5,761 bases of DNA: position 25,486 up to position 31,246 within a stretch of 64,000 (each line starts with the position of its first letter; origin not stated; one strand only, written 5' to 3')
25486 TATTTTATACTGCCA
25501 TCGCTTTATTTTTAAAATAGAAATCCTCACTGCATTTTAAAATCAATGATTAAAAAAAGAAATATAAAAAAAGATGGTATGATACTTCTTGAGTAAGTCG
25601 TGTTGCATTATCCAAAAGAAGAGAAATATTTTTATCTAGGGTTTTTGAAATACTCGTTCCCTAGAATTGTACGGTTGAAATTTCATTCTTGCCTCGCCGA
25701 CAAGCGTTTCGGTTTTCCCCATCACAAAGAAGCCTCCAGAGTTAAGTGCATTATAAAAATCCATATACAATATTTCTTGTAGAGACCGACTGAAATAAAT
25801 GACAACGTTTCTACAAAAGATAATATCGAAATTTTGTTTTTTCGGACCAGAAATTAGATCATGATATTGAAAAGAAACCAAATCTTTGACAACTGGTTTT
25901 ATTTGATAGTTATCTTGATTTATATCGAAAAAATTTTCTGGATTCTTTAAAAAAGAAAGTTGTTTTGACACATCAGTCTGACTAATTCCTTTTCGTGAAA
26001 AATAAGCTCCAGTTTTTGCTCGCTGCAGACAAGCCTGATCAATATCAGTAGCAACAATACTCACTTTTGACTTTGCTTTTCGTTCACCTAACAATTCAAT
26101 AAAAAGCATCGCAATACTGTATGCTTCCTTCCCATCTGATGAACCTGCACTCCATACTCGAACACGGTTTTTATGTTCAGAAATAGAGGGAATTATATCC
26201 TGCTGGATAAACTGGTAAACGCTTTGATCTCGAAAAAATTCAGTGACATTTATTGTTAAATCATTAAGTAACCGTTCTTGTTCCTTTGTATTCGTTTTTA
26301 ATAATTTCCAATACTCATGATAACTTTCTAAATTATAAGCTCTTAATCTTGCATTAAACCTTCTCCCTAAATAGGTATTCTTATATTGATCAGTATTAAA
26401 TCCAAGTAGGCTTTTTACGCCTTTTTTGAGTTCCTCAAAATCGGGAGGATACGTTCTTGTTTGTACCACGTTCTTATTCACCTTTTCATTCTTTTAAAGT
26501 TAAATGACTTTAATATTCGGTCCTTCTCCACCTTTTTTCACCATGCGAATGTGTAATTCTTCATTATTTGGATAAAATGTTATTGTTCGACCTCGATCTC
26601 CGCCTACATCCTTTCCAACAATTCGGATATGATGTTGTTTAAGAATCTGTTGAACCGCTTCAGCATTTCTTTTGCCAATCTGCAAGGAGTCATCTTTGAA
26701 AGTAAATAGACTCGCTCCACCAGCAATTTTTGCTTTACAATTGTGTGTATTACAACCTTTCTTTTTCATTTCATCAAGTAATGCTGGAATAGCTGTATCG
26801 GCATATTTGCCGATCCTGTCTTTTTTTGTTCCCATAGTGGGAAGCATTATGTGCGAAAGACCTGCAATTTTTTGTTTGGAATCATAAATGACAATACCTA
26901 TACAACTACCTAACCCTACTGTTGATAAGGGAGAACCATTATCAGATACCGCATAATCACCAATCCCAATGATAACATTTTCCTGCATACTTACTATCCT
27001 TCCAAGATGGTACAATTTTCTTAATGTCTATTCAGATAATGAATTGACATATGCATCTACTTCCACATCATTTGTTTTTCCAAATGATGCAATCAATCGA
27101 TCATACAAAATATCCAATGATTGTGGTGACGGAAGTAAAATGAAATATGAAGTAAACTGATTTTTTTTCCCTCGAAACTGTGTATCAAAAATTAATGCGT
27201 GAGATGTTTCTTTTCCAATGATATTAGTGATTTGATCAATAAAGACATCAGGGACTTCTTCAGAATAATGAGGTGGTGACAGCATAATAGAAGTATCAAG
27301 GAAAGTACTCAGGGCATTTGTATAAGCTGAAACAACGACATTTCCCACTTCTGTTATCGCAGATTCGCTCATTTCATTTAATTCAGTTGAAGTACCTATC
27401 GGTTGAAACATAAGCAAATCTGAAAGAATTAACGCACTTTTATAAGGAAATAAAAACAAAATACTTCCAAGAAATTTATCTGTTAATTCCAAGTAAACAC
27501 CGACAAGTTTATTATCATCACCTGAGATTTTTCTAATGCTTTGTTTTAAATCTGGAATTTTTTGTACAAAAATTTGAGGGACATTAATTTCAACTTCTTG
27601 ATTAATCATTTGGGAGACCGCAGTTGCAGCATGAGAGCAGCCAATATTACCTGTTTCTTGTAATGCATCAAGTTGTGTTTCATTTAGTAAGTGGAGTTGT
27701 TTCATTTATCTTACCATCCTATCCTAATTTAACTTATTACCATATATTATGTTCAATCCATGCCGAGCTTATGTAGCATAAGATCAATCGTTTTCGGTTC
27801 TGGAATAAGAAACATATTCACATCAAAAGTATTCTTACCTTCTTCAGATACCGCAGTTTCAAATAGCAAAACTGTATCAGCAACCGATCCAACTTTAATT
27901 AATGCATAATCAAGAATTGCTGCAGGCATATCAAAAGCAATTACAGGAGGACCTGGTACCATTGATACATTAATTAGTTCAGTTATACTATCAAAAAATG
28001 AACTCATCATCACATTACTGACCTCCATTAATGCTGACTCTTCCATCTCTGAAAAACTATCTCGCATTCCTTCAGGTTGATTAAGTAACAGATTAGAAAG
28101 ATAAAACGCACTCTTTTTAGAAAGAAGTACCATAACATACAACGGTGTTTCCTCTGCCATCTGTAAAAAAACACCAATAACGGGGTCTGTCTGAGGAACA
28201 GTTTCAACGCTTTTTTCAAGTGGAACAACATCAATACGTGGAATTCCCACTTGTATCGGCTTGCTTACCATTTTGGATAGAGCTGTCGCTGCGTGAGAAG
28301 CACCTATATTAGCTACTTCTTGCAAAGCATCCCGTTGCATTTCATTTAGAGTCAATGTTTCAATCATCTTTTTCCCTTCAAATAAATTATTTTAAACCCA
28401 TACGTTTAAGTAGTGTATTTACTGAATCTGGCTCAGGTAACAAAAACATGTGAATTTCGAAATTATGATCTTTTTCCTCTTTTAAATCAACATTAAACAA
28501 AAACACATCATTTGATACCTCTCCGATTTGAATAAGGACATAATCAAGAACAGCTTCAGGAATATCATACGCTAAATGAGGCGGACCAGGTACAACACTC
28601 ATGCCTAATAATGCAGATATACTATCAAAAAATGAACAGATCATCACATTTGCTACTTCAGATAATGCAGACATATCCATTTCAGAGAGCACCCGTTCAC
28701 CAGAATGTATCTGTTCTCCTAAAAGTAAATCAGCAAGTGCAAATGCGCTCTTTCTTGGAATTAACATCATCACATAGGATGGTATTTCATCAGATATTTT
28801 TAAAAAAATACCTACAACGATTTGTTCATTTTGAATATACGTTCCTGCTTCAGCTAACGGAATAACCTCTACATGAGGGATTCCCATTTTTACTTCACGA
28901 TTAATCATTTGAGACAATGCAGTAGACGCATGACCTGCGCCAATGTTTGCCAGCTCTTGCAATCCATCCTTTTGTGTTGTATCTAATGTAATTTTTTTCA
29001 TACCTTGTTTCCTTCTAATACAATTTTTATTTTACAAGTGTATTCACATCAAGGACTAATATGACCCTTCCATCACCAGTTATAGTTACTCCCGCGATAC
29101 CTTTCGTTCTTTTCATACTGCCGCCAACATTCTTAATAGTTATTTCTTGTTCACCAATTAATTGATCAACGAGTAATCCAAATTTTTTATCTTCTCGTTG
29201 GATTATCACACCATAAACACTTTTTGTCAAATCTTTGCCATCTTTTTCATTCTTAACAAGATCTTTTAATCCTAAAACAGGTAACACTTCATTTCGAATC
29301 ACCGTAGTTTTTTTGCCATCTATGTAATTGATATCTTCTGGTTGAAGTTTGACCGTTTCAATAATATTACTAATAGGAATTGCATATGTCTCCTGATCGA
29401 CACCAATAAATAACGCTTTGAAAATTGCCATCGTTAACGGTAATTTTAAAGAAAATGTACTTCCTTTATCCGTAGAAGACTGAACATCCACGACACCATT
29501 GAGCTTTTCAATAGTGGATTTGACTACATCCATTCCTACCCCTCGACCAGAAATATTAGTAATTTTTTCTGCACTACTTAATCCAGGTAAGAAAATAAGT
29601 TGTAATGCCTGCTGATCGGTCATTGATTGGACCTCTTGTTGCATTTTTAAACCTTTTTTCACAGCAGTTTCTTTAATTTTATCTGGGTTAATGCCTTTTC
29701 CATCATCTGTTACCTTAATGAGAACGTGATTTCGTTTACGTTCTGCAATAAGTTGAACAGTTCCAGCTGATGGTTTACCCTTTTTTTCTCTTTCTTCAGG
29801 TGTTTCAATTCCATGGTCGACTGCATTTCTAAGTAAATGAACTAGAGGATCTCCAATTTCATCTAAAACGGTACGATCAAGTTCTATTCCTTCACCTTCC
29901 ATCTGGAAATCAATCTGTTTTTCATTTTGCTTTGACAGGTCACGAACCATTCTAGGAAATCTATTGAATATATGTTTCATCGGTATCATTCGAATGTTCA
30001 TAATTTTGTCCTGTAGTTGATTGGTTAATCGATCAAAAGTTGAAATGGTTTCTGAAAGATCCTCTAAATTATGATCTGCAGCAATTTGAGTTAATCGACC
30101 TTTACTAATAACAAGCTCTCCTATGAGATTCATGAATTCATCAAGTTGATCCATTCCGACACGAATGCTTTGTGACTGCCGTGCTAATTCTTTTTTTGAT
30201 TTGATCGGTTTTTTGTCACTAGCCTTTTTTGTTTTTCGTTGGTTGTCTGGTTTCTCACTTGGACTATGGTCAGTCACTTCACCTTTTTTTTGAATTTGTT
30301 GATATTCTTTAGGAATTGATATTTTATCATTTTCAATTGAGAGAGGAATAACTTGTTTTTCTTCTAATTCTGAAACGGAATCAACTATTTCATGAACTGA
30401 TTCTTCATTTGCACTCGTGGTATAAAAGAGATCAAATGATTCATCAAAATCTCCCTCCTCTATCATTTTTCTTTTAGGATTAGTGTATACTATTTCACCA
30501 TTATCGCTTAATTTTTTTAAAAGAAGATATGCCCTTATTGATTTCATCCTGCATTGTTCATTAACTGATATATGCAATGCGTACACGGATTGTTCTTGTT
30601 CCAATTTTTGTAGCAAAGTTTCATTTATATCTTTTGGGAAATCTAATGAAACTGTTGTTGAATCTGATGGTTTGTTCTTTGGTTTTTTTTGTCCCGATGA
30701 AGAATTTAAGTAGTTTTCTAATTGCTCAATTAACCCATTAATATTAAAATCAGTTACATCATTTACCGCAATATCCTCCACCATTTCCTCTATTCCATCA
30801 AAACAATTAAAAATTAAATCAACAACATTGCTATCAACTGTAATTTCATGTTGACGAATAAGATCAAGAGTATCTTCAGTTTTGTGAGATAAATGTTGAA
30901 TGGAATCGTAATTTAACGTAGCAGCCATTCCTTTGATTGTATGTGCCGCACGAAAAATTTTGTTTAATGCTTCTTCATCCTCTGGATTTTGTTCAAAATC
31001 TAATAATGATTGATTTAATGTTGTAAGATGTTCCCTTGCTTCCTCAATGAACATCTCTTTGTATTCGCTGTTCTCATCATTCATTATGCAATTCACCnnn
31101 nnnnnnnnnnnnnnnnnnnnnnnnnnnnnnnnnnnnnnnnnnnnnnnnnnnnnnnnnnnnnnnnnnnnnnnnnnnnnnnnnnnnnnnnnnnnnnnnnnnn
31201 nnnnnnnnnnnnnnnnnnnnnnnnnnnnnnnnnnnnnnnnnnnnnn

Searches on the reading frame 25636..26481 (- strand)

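Call 8: search_protein_families(library=pfam, proteins=[window:25636-26481:-], max_evalue=0.001)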
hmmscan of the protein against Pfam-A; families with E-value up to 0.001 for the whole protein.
window:25636-26481:- (281 aa): 2 families
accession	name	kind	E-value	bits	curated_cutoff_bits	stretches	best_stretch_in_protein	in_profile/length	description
PF01739.24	CheR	-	2.9e-48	164.3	27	1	78-274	1-192/195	CheR methyltransferase, SAM binding domain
PF03705.20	CheR_N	-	6.5e-13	48.6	27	1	14-64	2-52/53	CheR methyltransferase, all-alpha domain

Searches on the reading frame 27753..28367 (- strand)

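Call 8: search_protein_families(library=pfam, proteins=[window:27753-28367:-], max_evalue=0.001)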
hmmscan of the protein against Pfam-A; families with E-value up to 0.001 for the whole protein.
window:27753-28367:- (204 aa): 2 families
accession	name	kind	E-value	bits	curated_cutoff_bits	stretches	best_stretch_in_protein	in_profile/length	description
PF04509.17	CheC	-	3.1e-15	56.3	22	2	10-34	1-25/38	CheC-like family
PF13690.11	CheX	-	0.00049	20.5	27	0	7-44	38-71/94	Chemotaxis phosphatase CheX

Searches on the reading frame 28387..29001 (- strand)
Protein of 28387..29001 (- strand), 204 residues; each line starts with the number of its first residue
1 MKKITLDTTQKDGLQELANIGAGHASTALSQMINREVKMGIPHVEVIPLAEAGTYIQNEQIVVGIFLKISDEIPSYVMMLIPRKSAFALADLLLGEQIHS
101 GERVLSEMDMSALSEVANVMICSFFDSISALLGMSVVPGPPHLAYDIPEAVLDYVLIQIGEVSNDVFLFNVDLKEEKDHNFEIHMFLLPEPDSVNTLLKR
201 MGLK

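Call 8: search_protein_families(library=pfam, proteins=[window:28387-29001:-], max_evalue=0.001)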
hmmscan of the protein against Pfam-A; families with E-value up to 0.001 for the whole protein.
window:28387-29001:- (204 aa): 2 families
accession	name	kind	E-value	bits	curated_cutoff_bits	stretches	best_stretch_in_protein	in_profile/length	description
PF04509.17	CheC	-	6e-15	55.3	22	2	14-43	6-35/38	CheC-like family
PF13690.11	CheX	-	1e-05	25.9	27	0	7-44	39-72/94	Chemotaxis phosphatase CheX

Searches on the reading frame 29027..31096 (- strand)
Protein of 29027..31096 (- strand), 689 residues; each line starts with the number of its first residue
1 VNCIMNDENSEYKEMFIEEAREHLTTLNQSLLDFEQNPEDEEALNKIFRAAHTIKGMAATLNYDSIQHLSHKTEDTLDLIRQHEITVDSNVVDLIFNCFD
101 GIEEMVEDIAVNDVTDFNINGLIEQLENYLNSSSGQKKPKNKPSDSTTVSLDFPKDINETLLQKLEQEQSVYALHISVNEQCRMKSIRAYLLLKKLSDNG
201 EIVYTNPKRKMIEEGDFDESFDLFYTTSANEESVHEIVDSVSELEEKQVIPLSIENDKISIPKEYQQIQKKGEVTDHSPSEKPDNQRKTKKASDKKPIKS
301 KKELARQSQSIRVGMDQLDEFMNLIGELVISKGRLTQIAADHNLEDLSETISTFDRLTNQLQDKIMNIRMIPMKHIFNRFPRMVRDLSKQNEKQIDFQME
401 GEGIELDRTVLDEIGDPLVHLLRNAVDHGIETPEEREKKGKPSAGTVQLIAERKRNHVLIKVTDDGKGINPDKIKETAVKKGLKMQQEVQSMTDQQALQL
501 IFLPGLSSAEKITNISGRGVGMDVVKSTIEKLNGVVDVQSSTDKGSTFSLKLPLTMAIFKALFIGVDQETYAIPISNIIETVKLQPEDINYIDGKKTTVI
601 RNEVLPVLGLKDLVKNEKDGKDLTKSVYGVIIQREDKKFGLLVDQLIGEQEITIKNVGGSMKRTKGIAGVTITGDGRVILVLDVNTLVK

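Call 8: search_protein_families(library=pfam, proteins=[window:29027-31096:-], max_evalue=0.001)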
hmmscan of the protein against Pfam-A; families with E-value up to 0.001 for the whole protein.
window:29027-31096:- (689 aa): 5 families
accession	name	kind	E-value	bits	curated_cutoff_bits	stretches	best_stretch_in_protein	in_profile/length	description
PF01584.24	CheW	-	2.4e-25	89.2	23.5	1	561-688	2-134/138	CheW-like domain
PF07194.16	P2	-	6.9e-22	77.8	23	1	171-249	1-79/81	P2 response regulator binding domain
PF01627.28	Hpt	-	5.5e-18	65.4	24.6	1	11-109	1-81/84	Hpt domain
PF02518.31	HATPase_c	-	1.3e-17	64.7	26.4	1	416-555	4-110/111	Histidine kinase-, DNA gyrase B-, and HSP90-like ATPase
PF02895.20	H-kinase_dim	-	7.8e-16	58.7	23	1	308-368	1-68/68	Signal transducing histidine kinase, homodimeric domain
